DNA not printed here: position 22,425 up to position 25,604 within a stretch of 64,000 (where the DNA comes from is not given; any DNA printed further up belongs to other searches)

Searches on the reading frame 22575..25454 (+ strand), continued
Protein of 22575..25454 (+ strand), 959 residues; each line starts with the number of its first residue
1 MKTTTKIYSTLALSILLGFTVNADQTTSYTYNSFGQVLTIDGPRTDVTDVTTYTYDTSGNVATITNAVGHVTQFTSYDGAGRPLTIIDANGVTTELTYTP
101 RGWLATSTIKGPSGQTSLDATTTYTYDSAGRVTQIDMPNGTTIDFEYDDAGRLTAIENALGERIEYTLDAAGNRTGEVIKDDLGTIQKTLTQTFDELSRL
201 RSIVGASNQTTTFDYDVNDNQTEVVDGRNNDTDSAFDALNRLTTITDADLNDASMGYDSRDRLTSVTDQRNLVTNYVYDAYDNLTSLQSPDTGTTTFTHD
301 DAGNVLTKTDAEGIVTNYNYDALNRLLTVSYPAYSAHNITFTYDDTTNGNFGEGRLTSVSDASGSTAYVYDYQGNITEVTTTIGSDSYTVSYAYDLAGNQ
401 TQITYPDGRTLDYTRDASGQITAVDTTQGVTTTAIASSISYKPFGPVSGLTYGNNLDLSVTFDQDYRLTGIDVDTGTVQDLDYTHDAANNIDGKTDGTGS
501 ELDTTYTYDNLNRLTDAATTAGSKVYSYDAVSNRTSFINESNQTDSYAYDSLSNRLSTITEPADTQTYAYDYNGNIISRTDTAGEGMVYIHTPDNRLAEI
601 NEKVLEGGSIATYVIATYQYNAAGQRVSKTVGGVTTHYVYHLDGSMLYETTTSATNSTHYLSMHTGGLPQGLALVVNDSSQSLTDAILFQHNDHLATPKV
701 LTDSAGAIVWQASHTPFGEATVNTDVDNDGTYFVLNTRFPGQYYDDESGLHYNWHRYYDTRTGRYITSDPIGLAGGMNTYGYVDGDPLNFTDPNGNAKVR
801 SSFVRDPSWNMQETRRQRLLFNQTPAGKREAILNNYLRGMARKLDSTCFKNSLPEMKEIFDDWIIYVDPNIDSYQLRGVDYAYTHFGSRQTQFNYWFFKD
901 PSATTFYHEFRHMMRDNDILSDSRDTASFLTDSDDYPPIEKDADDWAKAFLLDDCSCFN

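Call 22: find_related_loci(query=window:22575-25454:+, collection=genome_contigs, flank=10000)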
Query window:22575-25454:+ (959 aa) in genome_contigs; peptide patterns used: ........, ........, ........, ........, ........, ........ (x = any residue, [..] = any of these).
318 stretches matched a pattern; 268 encode a relative of the query (tblastn E <= 1e-3); the best 80 are kept; 80 distinct loci.
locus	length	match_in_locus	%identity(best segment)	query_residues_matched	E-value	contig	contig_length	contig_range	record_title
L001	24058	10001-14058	46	10-957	0e+0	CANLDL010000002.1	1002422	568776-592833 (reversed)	uncultured Pseudomonadales bacterium isolate 207.fasta genome assembly, contig: NODE_2, whole genome shotgun sequence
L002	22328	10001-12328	47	10-798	0e+0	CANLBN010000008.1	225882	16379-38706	uncultured Pseudomonadales bacterium isolate 3-262-3Z.fasta genome assembly, contig: NODE_8, whole genome shotgun sequen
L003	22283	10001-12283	48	20-795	0e+0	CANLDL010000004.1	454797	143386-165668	uncultured Pseudomonadales bacterium isolate 207.fasta genome assembly, contig: NODE_4, whole genome shotgun sequence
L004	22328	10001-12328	47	10-797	0e+0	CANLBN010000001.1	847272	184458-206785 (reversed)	uncultured Pseudomonadales bacterium isolate 3-262-3Z.fasta genome assembly, contig: NODE_1, whole genome shotgun sequen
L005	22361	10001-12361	47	10-795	0e+0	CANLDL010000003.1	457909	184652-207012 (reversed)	uncultured Pseudomonadales bacterium isolate 207.fasta genome assembly, contig: NODE_3, whole genome shotgun sequence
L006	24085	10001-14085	44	17-797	1e-168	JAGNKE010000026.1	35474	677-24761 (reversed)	MAG: Alphaproteobacteria bacterium isolate Go_SlAct_bin_25 Go_SlAct_3739_length_35474_cov_26.893569, whole genome shotgu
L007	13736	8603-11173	41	38-795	8e-161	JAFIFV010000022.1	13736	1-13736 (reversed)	MAG: Ectothiorhodospiraceae bacterium isolate coassembly_bin.70 k141_118257, whole genome shotgun sequence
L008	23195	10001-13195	41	15-809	4e-159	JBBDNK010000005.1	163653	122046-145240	MAG: Aquisalimonadaceae bacterium isolate LejiaB_62_64 Lejia_B_116_length_163653_cov_41, whole genome shotgun sequence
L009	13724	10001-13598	43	17-797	2e-151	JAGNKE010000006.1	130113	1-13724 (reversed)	MAG: Alphaproteobacteria bacterium isolate Go_SlAct_bin_25 Go_SlAct_283_length_130113_cov_24.184866, whole genome shotgu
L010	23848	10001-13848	38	25-795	9e-149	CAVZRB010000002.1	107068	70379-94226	MAG: uncultured Gammaproteobacteria bacterium isolate MFD05674.bin.2.96 genome assembly, contig: contig_113721, whole ge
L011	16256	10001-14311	41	25-798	1e-142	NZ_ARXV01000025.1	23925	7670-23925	Alcanivorax nanhaiticus strain 19-m-6 contig25, whole genome shotgun sequence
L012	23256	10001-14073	38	5-795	8e-140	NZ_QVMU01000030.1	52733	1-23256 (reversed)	Vibrio sinensis strain BEI233 scaffold_29, whole genome shotgun sequence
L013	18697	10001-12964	38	25-795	6e-140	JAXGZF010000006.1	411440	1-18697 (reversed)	MAG: Desulfobacterales bacterium isolate AnMBR.bin530 bin530_6, whole genome shotgun sequence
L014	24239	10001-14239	38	5-796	6e-139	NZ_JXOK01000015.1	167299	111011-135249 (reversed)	Vibrio mytili strain CAIM 528 contig00016, whole genome shotgun sequence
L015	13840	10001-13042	38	26-797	2e-138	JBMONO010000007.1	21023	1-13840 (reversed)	MAG: Thermodesulfobacteriota bacterium isolate Betzabe_MAG078 MAG078_7, whole genome shotgun sequence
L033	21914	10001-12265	36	26-795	1e-113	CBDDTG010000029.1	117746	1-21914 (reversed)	MAG: Bacterioplanes sp. isolate 4bac70c8-ffff-426f-9b67-68e16a3f45a1 genome assembly, contig: contig_29, whole genome sh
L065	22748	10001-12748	32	2-817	5e-100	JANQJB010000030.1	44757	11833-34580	MAG: Marinagarivorans sp. isolate PL25a_bin.100 k99_1988736, whole genome shotgun sequence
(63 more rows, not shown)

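Call 28: search_protein_families(library=pfam, proteins=[L001:6700-8226:+, L001:8229-9857:+, L004:8355-9968:+, L001:9860-12835:+, L004:13933-16881:+, L001:12814-13377:+, L004:16884-17903:+], max_evalue=0.001)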
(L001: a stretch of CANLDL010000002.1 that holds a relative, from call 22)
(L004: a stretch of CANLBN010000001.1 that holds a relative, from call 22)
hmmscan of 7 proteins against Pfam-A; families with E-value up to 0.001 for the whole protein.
L001:6700-8226:+ (508 aa): 2 families
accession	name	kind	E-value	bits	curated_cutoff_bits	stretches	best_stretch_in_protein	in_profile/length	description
PF05593.20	RHS_repeat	-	1.6e-08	35.2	22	0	479-504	6-32/38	RHS Repeat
PF20148.4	DUF6531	-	6.1e-07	30.1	24.1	1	147-208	2-74/74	Domain of unknown function (DUF6531)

L001:8229-9857:+ (542 aa): 2 families
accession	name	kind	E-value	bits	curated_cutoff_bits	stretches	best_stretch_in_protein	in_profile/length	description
PF05593.20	RHS_repeat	-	4e-07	30.7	22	0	461-497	1-37/38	RHS Repeat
PF20148.4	DUF6531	-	0.0008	20.1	24.1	0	126-162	1-37/74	Domain of unknown function (DUF6531)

L004:8355-9968:+ (537 aa): 2 families
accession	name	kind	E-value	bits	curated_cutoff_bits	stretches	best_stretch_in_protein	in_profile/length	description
PF05593.20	RHS_repeat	-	7.5e-07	29.8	22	0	509-531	7-30/38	RHS Repeat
PF20148.4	DUF6531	-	3.7e-05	24.4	24.1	1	175-237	2-74/74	Domain of unknown function (DUF6531)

L001:9860-12835:+ (991 aa): 2 families
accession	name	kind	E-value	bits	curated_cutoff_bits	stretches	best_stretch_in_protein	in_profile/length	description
PF05593.20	RHS_repeat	-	3.3e-75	247.7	22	8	295-332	1-38/38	RHS Repeat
PF03527.20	RHS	-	3.8e-12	46.3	27.9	1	718-754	1-37/38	RHS protein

L004:13933-16881:+ (982 aa): 6 families
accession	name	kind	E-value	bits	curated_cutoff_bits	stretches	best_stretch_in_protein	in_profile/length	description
PF01807.25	Zn_ribbon_DnaG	-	4e-25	87.9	24.9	1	5-91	2-87/98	CHC2 zinc finger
PF13155.12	Toprim_2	-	4.1e-17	62.8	22.1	1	259-345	1-87/88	Toprim-like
PF08275.17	DNAG_N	-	1.3e-08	35.4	26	1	131-231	1-99/128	DNA primase catalytic core, N-terminal domain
PF13362.12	Toprim_3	-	1.6e-08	35.3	27.2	1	258-349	2-92/95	Toprim domain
PF13662.12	Toprim_4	-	2.8e-08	34.3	25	1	256-334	1-84/85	Toprim domain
PF01751.28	Toprim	-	0.00098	19.7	23.1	0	257-326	1-86/96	Toprim domain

L001:12814-13377:+ (187 aa): 0 families

L004:16884-17903:+ (339 aa): 1 family
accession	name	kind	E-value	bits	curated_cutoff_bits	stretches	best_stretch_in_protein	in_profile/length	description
PF00589.27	Phage_integrase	-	9.5e-38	130.1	27.1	1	153-323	3-169/172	Phage integrase family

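Call 45: find_encoding_contigs(protein=P0124, flank=10000, max_places=6)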
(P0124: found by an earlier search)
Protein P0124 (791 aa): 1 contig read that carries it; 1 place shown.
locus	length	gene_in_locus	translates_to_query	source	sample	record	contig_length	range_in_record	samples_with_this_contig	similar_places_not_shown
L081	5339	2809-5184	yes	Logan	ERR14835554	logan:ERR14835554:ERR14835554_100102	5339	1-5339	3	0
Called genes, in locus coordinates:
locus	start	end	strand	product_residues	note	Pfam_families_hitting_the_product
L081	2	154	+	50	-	?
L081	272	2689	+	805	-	PF25023:TEN_YD-shell, PF02210:Laminin_G_2 (faint), PF05593:RHS_repeat (weak), PF00354:Pentaxin (weak), PF13385:Laminin_G_3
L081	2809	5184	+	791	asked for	PF25023:TEN_YD-shell (weak), PF05593:RHS_repeat, PF13385:Laminin_G_3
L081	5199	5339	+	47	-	?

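Call 60: search_protein_families(library=ncbifam, proteins=[window:22575-25454:+], max_evalue=0.001)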
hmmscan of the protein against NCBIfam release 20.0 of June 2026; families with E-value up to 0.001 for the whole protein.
window:22575-25454:+ (959 aa): 3 families
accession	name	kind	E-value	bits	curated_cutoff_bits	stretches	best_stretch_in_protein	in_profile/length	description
TIGR01643.1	YD_repeat_2x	repeat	3.3e-46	154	15.8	5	353-385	4-37/42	YD repeat-containing protein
NF041261.1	RHS_core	equivalog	1.6e-44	152.1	2000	3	687-795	1157-1260/1261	RHS element core protein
TIGR03696.1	Rhs_assc_core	domain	1.4e-22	80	32.5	1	715-795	2-75/76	RHS repeat-associated core domain-containing protein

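Call 80: search_protein_families(library=pfam, proteins=[P0077, L008:8774-10801:+, L033:8047-9933:+, L065:8154-9944:+], max_evalue=0.0001)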
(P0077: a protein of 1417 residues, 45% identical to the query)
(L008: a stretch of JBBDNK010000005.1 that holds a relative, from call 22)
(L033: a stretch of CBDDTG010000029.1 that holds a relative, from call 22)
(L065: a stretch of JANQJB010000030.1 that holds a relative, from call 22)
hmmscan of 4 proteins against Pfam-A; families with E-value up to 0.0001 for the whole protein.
P0077 (1417 aa): 3 families
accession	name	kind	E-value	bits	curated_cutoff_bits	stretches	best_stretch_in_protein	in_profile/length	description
PF05593.20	RHS_repeat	-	4.5e-85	279.1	22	10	481-517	1-37/38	RHS Repeat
PF13385.13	Laminin_G_3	-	1.1e-19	71.5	27.6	1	988-1137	15-150/151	Concanavalin A-like lectin/glucanases superfamily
PF03527.20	RHS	-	5.6e-10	39.3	27.9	1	1153-1187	1-35/38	RHS protein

L008:8774-10801:+ (676 aa): 2 families
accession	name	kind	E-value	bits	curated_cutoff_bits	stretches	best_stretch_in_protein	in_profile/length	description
PF05593.20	RHS_repeat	-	6.2e-25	87.5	22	1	416-451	1-36/38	RHS Repeat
PF20148.4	DUF6531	-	1.1e-08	35.7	24.1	1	234-285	1-56/74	Domain of unknown function (DUF6531)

L033:8047-9933:+ (629 aa): 2 families
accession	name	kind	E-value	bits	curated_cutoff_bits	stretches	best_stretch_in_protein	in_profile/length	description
PF05593.20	RHS_repeat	-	5.2e-09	36.7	22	0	538-560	15-37/38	RHS Repeat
PF20148.4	DUF6531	-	9.9e-06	26.2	24.1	1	225-285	2-74/74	Domain of unknown function (DUF6531)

L065:8154-9944:+ (597 aa): 2 families
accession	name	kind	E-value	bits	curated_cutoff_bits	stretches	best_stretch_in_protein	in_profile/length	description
PF20148.4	DUF6531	-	5e-14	52.8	24.1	1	155-231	2-74/74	Domain of unknown function (DUF6531)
PF05593.20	RHS_repeat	-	2.8e-08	34.4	22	0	242-263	1-22/38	RHS Repeat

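Call 81: predict_structure(alignment_id=A3)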
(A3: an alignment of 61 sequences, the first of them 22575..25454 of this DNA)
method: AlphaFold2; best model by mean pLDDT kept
length: 959 residues; sequences in the alignment: 61
mean_pLDDT: 81.6   pTM: 0.78
mean pLDDT of the five models: 81.6, 81.2, 80.1, 79.3, 77.2
residues with pLDDT >= 90: 661; 70-90: 105; 50-70: 8; < 50: 185
segments of 3 or more residues with pLDDT < 50: 1-22, 771-775, 802-959
pLDDT, mean of each block of 10 residues (from residue 1): 32 45 74 96 89 96 96 97 97 97 97 95 97 96 96 96 97 97 96 96 94 96 96 96 96 95 94 94 93 94 93 96 95 96 96 96 97 97 96 96 97 94 97 97 94 97 95 90 95 93 95 95 95 94 96 96 96 95 97 94 96 97 93 96 91 91 81 92 90 93 95 89 83 83 91 88 83 60 89 81 34 26 32 33 35 31 24 24 25 27 30 28 33 35 35 28
secondary structure, 60 per line:
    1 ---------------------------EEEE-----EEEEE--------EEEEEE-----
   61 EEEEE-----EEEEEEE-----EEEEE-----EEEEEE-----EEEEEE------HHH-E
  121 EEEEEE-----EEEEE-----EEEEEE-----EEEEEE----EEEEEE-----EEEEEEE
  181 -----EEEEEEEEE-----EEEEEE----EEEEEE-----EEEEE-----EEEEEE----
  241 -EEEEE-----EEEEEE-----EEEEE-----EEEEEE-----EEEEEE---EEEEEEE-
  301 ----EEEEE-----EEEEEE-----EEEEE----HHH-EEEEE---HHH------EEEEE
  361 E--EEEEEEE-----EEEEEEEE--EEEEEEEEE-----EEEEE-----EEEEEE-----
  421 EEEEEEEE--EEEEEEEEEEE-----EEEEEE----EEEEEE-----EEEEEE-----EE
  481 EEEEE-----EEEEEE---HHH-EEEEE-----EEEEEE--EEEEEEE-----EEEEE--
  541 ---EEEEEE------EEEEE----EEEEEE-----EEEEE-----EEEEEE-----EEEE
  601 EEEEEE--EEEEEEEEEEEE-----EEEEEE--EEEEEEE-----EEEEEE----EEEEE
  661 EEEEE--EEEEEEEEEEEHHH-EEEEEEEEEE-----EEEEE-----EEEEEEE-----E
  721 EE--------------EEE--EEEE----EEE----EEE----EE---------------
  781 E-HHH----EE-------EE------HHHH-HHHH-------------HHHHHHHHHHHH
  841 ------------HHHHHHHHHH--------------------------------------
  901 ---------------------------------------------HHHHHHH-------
elements in order (helices of 4 or more, strands of 3 or more residues): E28-31 E37-41 E50-55 E61-65 E71-77 E83-87 E93-98 E104-109 E120-126 E132-136 E142-147 E153-158 E163-168 E174-180 E186-194 E200-205 E210-215 E221-225 E231-236 E242-246 E252-257 E263-267 E273-278 E284-289 E293-299 E305-309 E315-320 E326-330 E339-343 E356-361 E364-370 E376-383 E386-394 E400-404 E410-415 E421-428 E431-441 E447-452 E457-462 E468-473 E479-485 E491-496 E504-508 E514-519 E522-528 E534-538 E544-549 E556-560 E565-570 E576-580 E586-591 E597-606 E609-620 E626-631 E634-640 E646-651 E656-665 E668-678 E683-692 E698-702 E708-714 E720-722 E737-739 E742-745 E750-752 E757-759 H807-810 H812-815 H829-840 H853-862 H946-952
